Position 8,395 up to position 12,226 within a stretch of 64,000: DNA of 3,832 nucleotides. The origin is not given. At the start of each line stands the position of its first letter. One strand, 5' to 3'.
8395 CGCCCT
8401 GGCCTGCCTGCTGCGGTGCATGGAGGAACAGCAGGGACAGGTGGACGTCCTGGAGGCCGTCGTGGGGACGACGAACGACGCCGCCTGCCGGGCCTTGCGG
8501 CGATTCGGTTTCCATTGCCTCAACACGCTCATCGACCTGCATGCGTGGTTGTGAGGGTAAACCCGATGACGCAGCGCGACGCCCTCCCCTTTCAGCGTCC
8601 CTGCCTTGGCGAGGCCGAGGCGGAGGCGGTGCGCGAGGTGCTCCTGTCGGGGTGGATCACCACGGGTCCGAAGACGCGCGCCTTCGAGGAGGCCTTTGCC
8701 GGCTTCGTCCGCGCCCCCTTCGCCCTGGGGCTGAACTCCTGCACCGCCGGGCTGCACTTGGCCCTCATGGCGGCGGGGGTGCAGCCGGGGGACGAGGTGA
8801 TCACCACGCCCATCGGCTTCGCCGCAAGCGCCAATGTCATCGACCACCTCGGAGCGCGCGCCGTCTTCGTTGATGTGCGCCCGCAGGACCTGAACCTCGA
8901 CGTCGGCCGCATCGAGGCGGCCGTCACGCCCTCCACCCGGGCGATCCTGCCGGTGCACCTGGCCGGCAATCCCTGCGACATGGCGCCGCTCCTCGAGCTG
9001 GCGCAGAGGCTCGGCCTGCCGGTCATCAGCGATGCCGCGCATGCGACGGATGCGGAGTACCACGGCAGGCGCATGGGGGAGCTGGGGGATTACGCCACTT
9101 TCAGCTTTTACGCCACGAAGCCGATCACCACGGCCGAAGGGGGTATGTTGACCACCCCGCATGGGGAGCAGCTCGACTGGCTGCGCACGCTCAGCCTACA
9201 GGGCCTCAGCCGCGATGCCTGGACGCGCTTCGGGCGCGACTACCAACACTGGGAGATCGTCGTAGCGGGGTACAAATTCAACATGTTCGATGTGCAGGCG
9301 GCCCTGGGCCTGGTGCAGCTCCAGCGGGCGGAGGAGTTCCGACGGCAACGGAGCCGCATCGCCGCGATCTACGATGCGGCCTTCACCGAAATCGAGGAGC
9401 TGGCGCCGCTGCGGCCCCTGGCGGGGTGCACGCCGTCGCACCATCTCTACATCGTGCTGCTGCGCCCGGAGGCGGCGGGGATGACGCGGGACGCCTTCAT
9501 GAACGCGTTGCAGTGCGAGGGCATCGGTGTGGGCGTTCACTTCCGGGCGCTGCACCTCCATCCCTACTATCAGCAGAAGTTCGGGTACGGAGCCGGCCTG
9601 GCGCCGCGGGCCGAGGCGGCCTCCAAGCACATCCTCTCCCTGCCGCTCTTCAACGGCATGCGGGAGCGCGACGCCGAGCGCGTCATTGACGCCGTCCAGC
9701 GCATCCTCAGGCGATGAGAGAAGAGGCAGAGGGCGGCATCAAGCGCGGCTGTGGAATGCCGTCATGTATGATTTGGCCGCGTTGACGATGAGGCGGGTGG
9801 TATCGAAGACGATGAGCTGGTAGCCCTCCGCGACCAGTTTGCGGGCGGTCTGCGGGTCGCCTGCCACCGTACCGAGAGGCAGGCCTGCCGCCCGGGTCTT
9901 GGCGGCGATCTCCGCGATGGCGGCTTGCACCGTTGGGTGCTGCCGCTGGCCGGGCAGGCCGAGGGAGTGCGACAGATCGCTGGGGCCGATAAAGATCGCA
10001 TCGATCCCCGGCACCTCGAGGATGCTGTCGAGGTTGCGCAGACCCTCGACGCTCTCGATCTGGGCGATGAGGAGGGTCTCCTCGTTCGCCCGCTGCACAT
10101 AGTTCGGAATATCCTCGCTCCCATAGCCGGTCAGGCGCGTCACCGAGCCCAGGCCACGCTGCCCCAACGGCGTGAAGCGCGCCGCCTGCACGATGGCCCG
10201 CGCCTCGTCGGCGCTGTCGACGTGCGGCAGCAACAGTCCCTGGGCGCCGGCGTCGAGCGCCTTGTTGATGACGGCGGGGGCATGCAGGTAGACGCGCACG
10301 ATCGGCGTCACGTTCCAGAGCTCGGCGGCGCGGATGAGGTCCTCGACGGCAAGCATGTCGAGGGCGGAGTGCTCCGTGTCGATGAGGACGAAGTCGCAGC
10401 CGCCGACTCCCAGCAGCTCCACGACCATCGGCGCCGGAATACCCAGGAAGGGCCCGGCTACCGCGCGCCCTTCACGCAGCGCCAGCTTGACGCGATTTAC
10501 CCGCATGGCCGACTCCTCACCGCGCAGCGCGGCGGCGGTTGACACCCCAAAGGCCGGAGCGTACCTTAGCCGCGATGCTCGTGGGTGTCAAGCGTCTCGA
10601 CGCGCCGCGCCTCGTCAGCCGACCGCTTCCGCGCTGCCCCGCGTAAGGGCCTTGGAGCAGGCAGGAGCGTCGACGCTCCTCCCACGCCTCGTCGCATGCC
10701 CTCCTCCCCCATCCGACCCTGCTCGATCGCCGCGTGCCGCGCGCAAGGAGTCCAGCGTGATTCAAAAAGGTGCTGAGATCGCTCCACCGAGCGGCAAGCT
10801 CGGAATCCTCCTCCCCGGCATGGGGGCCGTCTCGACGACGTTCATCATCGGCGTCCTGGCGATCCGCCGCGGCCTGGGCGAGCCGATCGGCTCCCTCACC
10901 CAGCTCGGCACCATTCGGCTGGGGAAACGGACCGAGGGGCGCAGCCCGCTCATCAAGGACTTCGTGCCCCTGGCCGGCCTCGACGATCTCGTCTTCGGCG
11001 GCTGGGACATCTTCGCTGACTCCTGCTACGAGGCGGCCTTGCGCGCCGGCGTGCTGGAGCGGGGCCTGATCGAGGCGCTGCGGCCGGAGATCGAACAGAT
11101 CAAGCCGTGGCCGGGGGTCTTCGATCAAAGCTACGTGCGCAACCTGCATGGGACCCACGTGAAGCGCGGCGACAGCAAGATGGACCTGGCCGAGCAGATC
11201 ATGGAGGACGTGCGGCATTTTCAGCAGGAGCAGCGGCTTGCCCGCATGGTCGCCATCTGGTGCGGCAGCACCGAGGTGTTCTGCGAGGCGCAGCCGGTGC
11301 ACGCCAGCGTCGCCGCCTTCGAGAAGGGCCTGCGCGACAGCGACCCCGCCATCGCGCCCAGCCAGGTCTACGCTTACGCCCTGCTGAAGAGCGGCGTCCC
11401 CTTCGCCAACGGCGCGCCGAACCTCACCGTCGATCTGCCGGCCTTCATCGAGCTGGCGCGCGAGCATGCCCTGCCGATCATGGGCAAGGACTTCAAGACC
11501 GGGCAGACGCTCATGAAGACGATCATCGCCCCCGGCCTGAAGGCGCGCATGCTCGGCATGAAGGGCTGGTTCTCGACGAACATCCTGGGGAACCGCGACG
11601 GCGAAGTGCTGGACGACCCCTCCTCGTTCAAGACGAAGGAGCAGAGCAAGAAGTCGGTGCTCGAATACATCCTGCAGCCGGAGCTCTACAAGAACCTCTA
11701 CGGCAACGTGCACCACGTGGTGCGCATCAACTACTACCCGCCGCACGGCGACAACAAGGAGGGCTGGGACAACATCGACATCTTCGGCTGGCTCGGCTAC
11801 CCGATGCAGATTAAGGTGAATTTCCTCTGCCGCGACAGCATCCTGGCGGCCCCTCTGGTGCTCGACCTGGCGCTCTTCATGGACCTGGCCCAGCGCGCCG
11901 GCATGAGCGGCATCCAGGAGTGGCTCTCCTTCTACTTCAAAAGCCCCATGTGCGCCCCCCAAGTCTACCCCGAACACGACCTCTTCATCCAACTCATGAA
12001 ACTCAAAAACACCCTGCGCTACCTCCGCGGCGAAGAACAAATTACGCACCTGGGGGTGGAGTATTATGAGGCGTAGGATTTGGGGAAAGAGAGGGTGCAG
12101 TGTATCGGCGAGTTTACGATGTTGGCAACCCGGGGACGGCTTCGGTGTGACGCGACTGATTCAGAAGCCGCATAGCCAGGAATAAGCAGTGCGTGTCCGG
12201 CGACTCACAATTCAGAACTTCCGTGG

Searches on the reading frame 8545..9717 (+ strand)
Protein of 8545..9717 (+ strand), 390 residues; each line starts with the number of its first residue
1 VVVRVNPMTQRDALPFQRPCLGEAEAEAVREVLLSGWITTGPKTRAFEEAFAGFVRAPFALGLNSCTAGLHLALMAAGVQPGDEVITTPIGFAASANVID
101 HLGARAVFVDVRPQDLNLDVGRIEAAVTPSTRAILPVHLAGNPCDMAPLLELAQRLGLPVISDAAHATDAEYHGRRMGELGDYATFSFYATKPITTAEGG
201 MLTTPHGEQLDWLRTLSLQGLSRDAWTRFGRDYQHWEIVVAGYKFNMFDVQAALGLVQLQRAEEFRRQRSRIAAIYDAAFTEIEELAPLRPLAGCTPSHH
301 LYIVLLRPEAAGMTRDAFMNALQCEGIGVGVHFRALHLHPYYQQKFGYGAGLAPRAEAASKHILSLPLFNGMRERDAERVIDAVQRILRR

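Call 65: search_protein_families(library=pfam, proteins=[window:8545-9717:+], max_evalue=0.001)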
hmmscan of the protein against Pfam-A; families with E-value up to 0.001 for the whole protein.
window:8545-9717:+ (390 aa): 2 families
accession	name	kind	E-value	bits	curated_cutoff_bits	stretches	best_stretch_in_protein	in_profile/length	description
PF01041.23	DegT_DnrJ_EryC1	-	4.2e-121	405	19.8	1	20-385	2-360/360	DegT/DnrJ/EryC1/StrS aminotransferase family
PF00155.27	Aminotran_1_2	-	1.3e-05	25.1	19.7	1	45-168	45-190/361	Aminotransferase class I and II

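Call 66: search_protein_families(library=padloc, proteins=[window:8545-9717:+], max_evalue=0.001)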
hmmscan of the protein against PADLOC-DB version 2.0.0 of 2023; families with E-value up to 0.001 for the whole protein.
window:8545-9717:+ (390 aa): 0 families

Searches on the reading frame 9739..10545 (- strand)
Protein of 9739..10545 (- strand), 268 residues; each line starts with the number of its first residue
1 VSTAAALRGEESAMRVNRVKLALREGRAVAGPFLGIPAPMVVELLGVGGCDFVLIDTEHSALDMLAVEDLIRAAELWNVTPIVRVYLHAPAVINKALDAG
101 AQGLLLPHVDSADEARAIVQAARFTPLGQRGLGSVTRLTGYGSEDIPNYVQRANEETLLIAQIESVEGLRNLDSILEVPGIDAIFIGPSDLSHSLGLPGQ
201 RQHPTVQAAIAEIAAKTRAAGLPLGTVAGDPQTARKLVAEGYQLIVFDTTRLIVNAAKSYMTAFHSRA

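Call 65: search_protein_families(library=pfam, proteins=[window:9739-10545:-], max_evalue=0.001)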
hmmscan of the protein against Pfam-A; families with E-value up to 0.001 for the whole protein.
window:9739-10545:- (268 aa): 1 family
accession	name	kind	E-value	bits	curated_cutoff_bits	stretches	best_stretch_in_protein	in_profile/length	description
PF03328.21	HpcH_HpaI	-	2e-38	132.3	25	1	33-245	5-209/221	HpcH/HpaI aldolase/citrate lyase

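Call 66: search_protein_families(library=padloc, proteins=[window:9739-10545:-], max_evalue=0.001)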
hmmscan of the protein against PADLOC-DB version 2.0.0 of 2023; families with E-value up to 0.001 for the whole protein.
window:9739-10545:- (268 aa): 0 families

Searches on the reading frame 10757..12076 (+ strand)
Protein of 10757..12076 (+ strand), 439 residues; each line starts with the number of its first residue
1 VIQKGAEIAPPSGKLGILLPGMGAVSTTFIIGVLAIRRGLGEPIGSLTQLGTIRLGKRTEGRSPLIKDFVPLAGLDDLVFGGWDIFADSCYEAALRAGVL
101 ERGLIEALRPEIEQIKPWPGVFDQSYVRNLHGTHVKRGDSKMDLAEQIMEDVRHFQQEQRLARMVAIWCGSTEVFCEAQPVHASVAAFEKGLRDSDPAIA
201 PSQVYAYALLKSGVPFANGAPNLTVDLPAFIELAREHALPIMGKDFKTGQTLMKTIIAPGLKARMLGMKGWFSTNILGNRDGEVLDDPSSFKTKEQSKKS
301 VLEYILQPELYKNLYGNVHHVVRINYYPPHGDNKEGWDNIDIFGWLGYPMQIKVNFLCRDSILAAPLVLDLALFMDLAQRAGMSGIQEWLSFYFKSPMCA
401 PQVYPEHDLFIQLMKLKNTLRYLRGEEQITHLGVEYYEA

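Call 16: find_related_loci(query=window:10760-12073:+, collection=genome_contigs, flank=10000)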
Query seq(438 aa) (438 aa) in genome_contigs; peptide patterns used: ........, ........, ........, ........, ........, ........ (x = any residue, [..] = any of these).
600 stretches matched a pattern (row limit reached: there are more); 596 encode a relative of the query (tblastn E <= 1e-3); the best 80 are kept; 80 distinct loci.
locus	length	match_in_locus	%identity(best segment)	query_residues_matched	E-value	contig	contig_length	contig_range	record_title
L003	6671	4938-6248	74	1-437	0e+0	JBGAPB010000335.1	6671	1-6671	MAG: Blastocatellia bacterium isolate MAG_AAO_H10.7 AAOH10-7_opera_contig_26919, whole genome shotgun sequence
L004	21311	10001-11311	72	1-437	0e+0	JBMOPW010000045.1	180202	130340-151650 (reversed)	MAG: Candidatus Zhuqueibacterota bacterium isolate Betzabe_MAG138 MAG138_45, whole genome shotgun sequence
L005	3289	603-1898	73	6-437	0e+0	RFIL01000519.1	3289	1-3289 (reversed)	MAG: Calditrichaeota bacterium isolate J075 k99_957630, whole genome shotgun sequence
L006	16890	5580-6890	71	1-437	0e+0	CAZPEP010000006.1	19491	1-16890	MAG TPA_asm: uncultured Eubacteriales bacterium isolate binchicken_co255_216 genome assembly, contig: k141_1621346, whol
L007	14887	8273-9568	71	7-438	0e+0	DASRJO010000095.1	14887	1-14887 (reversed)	MAG TPA_asm: Candidatus Krumholzibacteriia bacterium isolate SMAG_U10138 k141_1808296, whole genome shotgun sequence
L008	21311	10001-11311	71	1-437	0e+0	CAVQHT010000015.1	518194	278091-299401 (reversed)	MAG: uncultured Acidobacteriota bacterium isolate MFD03975.bin.2.76 genome assembly, contig: contig_45, whole genome sho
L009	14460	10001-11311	71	1-437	0e+0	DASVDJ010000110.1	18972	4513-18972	MAG TPA_asm: Vicinamibacterales bacterium isolate SMAG_U2030 k141_862984, whole genome shotgun sequence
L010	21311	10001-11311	70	1-437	0e+0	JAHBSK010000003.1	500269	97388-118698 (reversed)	MAG: Acidobacteria bacterium isolate ACE_ACI6 ACI6_3, whole genome shotgun sequence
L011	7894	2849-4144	72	6-437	0e+0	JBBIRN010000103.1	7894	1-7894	MAG: Candidatus Aminicenantes bacterium isolate QNS170220_bin_350 NODE_1347_length_7894_cov_3.863886, whole genome shotg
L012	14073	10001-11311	70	1-437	0e+0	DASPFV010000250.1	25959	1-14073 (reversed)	MAG TPA_asm: Vicinamibacterales bacterium isolate SMAG_U16434 k141_950885, whole genome shotgun sequence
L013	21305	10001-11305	71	3-437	0e+0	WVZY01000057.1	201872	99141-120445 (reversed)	MAG: Candidatus Latescibacterota bacterium isolate CS4-C107 C_merged_R1_(paired)_contig_1433, whole genome shotgun seque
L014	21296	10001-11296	71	6-437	0e+0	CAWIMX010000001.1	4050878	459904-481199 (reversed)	MAG: uncultured Acidobacteriota bacterium isolate MFD04944.bin.1.227 genome assembly, contig: contig_15156, whole genome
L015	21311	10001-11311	71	1-437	0e+0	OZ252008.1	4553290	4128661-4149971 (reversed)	MAG: Vicinamibacterales bacterium isolate ab35155b-1746-435f-90be-ea23bd168454 genome assembly, chromosome: 1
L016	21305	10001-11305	71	3-437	0e+0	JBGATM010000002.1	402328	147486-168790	MAG: Vicinamibacteria bacterium isolate MAG_AAO_AS.72 AAOAS-72_NODE_2_length_402328_cov_5.945238, whole genome shotgun s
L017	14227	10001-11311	72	1-437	0e+0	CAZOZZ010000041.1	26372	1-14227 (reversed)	MAG TPA_asm: uncultured Solibacteraceae bacterium isolate SRP308112_co1_433 genome assembly, contig: NODE_2568_length_26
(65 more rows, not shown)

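Call 31: find_encoding_contigs(protein=window:10757-12076:+, flank=8000, max_places=10)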
Protein window:10757-12076:+ (439 aa): no gene with exactly this product is on record in the collection.

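Call 32: find_related_loci(query=window:10757-12076:+, collection=metagenome_contigs, flank=10000)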
Query window:10757-12076:+ (439 aa) in metagenome_contigs; peptide patterns used: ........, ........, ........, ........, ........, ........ (x = any residue, [..] = any of these).
600 stretches matched a pattern (row limit reached: there are more); 600 encode a relative of the query (tblastn E <= 1e-3); the best 80 are kept; 80 distinct loci.
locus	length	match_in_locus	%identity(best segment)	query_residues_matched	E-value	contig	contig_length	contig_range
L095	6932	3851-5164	74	1-438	0e+0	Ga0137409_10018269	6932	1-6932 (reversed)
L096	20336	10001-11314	71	1-438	0e+0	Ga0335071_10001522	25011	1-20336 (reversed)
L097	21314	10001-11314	71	1-438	0e+0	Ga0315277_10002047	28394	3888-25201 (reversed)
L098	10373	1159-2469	72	2-438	0e+0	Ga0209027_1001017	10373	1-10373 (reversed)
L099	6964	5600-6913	72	1-438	0e+0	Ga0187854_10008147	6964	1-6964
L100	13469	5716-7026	70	2-438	0e+0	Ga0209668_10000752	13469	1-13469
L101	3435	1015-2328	70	1-438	0e+0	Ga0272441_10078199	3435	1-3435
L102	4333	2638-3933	71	7-438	0e+0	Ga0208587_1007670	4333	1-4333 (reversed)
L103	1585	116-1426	69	2-438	0e+0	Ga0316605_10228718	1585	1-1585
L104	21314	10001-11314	73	4-438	0e+0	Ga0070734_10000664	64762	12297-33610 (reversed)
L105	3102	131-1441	70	2-438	0e+0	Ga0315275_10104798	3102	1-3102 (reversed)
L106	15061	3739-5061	72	1-438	0e+0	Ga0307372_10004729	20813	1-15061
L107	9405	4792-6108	71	3-438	0e+0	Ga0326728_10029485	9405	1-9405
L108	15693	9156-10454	71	6-438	0e+0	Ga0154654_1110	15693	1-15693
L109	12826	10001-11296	71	7-438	0e+0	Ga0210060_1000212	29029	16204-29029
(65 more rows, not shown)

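Call 65: search_protein_families(library=pfam, proteins=[window:10757-12076:+], max_evalue=0.001)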
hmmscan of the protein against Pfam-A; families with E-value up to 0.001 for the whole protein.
window:10757-12076:+ (439 aa): 2 families
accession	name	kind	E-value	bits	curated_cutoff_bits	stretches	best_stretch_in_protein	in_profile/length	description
PF07994.18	NAD_binding_5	-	4.3e-98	329.2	25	1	15-421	1-321/321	Myo-inositol-1-phosphate synthase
PF01658.22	Inos-1-P_synth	-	1.7e-32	112.3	27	1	249-361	1-107/107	Myo-inositol-1-phosphate synthase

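Call 66: search_protein_families(library=padloc, proteins=[window:10757-12076:+], max_evalue=0.001)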
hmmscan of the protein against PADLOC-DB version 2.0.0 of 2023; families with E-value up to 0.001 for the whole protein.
window:10757-12076:+ (439 aa): 0 families
